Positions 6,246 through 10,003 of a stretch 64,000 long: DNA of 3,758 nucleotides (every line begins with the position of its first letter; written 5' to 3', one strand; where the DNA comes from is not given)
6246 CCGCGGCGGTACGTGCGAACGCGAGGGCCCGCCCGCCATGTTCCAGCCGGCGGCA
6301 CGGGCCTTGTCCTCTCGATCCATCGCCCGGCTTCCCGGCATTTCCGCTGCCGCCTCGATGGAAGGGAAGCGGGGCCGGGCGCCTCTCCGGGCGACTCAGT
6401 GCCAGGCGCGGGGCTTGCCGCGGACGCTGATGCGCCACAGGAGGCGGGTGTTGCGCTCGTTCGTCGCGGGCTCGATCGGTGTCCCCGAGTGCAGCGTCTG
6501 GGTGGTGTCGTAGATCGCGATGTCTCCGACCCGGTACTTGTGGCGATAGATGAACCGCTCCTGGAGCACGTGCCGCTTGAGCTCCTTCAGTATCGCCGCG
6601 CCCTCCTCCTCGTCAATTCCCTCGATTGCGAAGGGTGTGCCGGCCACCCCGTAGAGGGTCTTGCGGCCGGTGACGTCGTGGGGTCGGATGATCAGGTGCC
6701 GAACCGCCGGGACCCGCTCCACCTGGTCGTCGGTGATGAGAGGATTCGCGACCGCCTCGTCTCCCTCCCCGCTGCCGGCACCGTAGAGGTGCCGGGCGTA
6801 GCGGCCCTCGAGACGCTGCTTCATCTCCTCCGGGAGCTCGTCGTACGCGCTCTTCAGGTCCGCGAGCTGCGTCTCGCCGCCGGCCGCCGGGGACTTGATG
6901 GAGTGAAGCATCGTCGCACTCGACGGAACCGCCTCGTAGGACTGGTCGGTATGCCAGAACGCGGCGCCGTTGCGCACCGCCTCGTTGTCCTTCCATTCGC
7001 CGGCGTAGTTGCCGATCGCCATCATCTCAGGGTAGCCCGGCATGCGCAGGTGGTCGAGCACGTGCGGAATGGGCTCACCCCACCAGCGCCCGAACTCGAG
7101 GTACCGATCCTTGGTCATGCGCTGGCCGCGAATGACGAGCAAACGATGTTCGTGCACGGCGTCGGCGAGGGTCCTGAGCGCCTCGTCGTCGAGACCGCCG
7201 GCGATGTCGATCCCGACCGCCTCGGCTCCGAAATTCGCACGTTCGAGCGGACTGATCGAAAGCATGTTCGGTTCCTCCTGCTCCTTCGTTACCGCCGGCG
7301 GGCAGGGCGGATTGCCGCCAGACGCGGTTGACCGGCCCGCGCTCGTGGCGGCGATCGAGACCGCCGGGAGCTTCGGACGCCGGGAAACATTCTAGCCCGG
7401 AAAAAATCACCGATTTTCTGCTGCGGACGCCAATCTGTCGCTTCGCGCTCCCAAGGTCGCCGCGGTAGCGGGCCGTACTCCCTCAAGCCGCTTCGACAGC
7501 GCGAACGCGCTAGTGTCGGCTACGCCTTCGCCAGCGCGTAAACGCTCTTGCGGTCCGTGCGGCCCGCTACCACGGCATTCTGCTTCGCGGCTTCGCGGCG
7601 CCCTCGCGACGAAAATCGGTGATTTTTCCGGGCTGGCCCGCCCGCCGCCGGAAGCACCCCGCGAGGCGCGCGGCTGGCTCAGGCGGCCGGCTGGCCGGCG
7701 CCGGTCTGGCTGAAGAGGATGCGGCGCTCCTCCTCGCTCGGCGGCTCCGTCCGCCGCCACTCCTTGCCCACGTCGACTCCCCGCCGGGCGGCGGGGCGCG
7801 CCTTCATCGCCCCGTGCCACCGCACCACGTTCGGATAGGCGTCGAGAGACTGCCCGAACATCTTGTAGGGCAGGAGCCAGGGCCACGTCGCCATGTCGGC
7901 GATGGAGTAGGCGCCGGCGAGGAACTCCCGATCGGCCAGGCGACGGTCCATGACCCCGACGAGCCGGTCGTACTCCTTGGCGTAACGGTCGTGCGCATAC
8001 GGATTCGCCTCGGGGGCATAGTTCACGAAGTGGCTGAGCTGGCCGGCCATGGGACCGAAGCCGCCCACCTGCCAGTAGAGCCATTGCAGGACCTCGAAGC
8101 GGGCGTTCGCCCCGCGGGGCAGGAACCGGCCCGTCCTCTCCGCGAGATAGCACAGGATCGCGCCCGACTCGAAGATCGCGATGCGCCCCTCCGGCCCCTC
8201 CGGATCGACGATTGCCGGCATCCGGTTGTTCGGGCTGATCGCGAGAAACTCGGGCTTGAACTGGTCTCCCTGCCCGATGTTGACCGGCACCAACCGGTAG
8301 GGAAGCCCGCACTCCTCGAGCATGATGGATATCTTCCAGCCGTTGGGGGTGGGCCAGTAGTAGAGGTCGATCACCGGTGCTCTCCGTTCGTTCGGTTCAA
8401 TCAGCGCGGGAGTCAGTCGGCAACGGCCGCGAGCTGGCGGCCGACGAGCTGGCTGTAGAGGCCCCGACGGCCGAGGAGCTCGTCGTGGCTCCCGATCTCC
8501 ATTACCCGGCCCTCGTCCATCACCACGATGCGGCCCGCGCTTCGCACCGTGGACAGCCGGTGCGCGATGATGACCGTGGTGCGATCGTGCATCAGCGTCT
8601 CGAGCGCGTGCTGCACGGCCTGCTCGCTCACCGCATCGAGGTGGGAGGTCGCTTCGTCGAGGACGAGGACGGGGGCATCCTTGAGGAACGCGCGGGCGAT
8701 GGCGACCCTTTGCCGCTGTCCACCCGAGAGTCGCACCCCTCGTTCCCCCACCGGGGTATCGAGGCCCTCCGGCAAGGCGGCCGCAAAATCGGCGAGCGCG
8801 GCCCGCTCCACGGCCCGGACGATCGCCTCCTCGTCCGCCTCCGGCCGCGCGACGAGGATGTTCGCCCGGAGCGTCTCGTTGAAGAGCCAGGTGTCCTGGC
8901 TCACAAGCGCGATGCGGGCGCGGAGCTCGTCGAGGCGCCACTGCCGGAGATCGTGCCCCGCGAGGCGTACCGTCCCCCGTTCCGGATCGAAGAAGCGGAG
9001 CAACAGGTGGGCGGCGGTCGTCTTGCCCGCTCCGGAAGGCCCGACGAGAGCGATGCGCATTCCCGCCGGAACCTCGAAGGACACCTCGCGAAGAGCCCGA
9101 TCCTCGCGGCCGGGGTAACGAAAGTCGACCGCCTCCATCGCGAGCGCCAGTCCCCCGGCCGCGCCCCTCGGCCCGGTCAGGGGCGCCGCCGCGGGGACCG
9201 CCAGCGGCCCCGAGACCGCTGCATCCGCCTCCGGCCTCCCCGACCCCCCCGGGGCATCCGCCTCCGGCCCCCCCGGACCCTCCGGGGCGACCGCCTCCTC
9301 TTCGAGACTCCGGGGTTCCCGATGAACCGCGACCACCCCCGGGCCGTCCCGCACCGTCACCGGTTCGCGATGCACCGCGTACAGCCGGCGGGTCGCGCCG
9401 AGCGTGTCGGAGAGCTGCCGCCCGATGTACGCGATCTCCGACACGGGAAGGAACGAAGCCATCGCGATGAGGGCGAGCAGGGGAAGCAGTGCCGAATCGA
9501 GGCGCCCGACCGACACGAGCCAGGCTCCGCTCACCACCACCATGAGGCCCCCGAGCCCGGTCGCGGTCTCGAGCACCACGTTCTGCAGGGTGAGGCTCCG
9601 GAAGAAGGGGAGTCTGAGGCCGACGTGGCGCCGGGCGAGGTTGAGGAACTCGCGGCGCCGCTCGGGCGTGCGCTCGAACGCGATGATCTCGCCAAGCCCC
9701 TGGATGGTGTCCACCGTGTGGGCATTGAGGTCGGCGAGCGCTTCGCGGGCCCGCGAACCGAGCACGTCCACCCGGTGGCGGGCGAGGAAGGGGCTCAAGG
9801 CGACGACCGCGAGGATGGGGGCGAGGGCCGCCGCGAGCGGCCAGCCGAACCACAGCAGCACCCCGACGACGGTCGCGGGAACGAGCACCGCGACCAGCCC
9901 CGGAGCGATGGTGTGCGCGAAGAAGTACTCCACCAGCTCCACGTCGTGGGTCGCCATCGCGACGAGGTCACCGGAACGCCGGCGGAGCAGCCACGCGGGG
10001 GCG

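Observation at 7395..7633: Family of five 175-260 bp fully palindromic MITE/REP-like elements placed at gene 3' ends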

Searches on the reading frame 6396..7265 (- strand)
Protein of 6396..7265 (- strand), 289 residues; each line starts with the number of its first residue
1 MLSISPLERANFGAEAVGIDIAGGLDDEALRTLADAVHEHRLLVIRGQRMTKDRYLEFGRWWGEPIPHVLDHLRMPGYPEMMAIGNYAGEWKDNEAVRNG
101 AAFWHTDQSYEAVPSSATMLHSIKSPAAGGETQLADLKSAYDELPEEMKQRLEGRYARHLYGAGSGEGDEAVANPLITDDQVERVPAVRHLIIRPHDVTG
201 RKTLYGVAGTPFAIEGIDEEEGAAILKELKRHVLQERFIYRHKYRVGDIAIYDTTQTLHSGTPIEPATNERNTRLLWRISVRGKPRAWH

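Call 44: search_protein_families(library=pfam, proteins=[window:6396-7265:-], max_evalue=0.001)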
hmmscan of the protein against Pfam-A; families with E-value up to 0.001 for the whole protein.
window:6396-7265:- (289 aa): 1 family
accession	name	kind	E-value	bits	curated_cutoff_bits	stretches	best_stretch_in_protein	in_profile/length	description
PF02668.22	TauD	-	1.9e-53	182.5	27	1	5-279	3-266/267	Taurine catabolism dioxygenase TauD, TfdA family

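Call 49: find_encoding_contigs(protein=window:6396-7265:-, flank=3000, max_places=6)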
Protein window:6396-7265:- (289 aa): 2 contigs read that carry it; 1 place shown.
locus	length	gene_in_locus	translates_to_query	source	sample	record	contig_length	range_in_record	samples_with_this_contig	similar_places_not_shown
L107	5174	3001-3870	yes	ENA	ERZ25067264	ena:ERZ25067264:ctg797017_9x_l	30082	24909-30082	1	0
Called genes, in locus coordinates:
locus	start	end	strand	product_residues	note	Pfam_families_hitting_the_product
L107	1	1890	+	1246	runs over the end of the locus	PF00664:ABC_membrane, PF00004:AAA (faint), PF00005:ABC_tran, PF02463:SMC_N (faint), PF06414:Zeta_toxin (faint), PF13401:AAA_22 (faint), PF00664:ABC_membrane, PF00005:ABC_tran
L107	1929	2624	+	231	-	PF02798:GST_N, PF13417:GST_N_3, PF13409:GST_N_2, PF13410:GST_C_2 (faint)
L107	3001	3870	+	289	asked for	PF02668:TauD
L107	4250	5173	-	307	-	?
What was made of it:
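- An independent metagenome contig has copy 1 at the same site (call 49).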

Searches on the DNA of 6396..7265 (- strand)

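Call 51: search_with_rna_model(model_id=R1, source=L107, max_evalue=0.01, show_alignments=2)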
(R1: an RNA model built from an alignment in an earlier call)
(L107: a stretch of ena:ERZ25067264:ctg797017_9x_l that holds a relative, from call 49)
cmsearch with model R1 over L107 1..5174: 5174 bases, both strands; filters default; matches with E-value up to 0.01: 4.
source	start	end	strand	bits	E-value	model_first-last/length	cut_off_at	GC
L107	2667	2874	-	91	7.9e-24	1-184/184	no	0.63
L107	4131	4270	+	26.4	1.5e-06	24-161/184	no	0.68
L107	2667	2874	+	23.9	6.8e-06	1-184/184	no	0.63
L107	3384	3464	+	13.1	0.0053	45-141/184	no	0.7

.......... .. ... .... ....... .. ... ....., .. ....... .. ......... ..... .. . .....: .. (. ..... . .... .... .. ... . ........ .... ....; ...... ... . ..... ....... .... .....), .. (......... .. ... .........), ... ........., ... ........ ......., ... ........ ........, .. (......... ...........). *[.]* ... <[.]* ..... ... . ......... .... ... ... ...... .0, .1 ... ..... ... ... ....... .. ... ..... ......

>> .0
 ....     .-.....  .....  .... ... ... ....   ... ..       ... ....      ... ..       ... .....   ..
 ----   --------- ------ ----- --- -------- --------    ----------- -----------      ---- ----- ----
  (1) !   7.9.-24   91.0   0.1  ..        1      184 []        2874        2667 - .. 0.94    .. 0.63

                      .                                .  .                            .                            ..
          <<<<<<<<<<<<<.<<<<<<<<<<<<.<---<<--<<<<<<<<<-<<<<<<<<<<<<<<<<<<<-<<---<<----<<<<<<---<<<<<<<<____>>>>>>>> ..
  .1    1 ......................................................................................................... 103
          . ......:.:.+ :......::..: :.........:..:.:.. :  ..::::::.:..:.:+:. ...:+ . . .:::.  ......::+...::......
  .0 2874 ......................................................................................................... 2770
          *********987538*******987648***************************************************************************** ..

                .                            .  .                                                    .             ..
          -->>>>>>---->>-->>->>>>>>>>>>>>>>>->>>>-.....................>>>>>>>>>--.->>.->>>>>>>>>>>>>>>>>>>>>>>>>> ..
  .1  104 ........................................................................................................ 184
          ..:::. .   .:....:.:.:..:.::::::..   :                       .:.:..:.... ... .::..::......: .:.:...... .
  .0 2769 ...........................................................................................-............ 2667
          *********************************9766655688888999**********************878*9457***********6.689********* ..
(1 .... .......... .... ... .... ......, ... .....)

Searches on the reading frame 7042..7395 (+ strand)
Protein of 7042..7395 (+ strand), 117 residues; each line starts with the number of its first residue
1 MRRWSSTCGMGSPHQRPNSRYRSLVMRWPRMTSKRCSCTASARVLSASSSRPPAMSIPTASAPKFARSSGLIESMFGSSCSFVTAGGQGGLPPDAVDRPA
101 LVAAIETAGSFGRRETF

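Call 44: search_protein_families(library=pfam, proteins=[window:7042-7395:+], max_evalue=0.001)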
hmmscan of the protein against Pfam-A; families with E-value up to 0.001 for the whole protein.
window:7042-7395:+ (117 aa): 0 families

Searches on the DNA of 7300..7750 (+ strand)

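Call 11: search_rna_families(source=window, threshold=evalue, max_evalue=10, start=7300, end=7750, show_alignments=2)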
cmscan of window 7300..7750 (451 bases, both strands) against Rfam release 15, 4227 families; matches with E-value up to 10: 1.
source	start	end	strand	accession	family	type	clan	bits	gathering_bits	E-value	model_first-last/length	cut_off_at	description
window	7410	7541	+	RF02571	Mcr7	Gene; sRNA;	-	8.4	380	10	1-351/351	no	mcr7 sRNA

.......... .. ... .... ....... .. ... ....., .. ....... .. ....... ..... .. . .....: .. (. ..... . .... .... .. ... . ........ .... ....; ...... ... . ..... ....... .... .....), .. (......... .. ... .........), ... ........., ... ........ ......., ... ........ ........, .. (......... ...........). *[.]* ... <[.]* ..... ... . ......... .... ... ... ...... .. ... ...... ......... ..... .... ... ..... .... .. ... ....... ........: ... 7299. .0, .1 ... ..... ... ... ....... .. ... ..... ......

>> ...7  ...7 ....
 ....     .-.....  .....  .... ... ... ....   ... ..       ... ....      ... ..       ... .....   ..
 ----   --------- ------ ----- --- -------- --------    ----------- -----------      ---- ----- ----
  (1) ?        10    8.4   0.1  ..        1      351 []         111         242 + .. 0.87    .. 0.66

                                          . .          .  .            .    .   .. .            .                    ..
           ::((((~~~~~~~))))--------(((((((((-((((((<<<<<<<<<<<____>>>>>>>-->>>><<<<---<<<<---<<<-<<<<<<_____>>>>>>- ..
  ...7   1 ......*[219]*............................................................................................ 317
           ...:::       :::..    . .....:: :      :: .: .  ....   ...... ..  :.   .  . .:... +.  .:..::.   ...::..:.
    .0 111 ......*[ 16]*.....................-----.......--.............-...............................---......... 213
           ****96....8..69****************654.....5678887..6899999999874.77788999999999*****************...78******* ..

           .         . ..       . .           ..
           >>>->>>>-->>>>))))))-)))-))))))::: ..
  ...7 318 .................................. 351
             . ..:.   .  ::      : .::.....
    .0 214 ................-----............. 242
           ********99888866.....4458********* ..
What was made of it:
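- On Any Rfam RNA family: Nothing scores below E = 10 on copy 1 except a spurious 8-bit hit (call 11).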

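Call 13: search_dna_similar(query=window:7393-7635:+, collection=plasmids, mode=distant, max_rows=40)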
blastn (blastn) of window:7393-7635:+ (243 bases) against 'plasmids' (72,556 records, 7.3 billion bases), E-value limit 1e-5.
No match.

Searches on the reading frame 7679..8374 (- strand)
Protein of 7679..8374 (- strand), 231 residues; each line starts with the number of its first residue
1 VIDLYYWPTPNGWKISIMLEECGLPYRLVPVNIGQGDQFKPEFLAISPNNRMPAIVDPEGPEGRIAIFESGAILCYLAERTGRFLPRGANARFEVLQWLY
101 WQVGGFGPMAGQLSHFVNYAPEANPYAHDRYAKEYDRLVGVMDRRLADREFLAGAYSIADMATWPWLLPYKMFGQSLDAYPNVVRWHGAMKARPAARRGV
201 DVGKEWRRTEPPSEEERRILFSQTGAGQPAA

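Call 103: search_protein_families(library=pfam, proteins=[window:7679-8374:-], max_evalue=0.001)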
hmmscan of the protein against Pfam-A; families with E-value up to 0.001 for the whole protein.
window:7679-8374:- (231 aa): 5 families
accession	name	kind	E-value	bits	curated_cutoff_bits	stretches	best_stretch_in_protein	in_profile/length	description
PF13409.12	GST_N_2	-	6.7e-14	52.7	25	1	10-80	3-70/70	Glutathione S-transferase, N-terminal domain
PF02798.26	GST_N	-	4.1e-13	49.9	20.9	1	4-79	5-76/76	Glutathione S-transferase, N-terminal domain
PF13417.12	GST_N_3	-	3.8e-11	43.6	22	1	4-81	1-71/75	Glutathione S-transferase, N-terminal domain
PF13410.11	GST_C_2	-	7.7e-06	26.4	24.9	1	126-188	2-68/69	Glutathione S-transferase, C-terminal domain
PF00043.30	GST_C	-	4e-05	24.2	20.7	1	132-194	28-93/93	Glutathione S-transferase, C-terminal domain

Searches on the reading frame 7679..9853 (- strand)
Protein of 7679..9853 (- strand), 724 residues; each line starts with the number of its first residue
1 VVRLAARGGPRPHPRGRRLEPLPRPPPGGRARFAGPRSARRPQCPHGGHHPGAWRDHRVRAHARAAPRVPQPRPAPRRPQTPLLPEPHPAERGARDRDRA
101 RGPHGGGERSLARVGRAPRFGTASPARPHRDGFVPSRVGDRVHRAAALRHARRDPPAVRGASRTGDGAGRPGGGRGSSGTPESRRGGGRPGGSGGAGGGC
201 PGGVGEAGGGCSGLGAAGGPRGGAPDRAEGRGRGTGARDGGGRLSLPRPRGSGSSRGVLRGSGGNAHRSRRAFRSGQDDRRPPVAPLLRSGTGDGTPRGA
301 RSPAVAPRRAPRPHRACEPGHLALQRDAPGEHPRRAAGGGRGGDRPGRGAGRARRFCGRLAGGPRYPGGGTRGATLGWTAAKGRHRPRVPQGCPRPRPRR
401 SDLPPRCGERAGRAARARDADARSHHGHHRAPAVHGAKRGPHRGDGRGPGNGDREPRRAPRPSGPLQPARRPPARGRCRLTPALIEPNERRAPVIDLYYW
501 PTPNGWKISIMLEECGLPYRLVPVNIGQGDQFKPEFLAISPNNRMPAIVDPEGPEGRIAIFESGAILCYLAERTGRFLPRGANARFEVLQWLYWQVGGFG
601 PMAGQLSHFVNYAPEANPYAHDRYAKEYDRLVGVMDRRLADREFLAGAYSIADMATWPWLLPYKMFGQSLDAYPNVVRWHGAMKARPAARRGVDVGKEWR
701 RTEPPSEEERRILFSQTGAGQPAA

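Call 44: search_protein_families(library=pfam, proteins=[window:7679-9853:-], max_evalue=0.001)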
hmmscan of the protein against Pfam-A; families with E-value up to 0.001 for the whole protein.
window:7679-9853:- (724 aa): 5 families
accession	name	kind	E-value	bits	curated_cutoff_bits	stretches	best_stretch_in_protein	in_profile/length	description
PF13409.12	GST_N_2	-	3.4e-13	50.4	25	1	503-573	3-70/70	Glutathione S-transferase, N-terminal domain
PF02798.26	GST_N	-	1.4e-12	48.2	20.9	1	495-572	3-76/76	Glutathione S-transferase, N-terminal domain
PF13417.12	GST_N_3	-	2.4e-10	41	22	1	497-574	1-71/75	Glutathione S-transferase, N-terminal domain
PF13410.11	GST_C_2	-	3.7e-05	24.2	24.9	1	619-680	2-67/69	Glutathione S-transferase, C-terminal domain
PF00043.30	GST_C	-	0.00028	21.5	20.7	1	625-687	28-93/93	Glutathione S-transferase, C-terminal domain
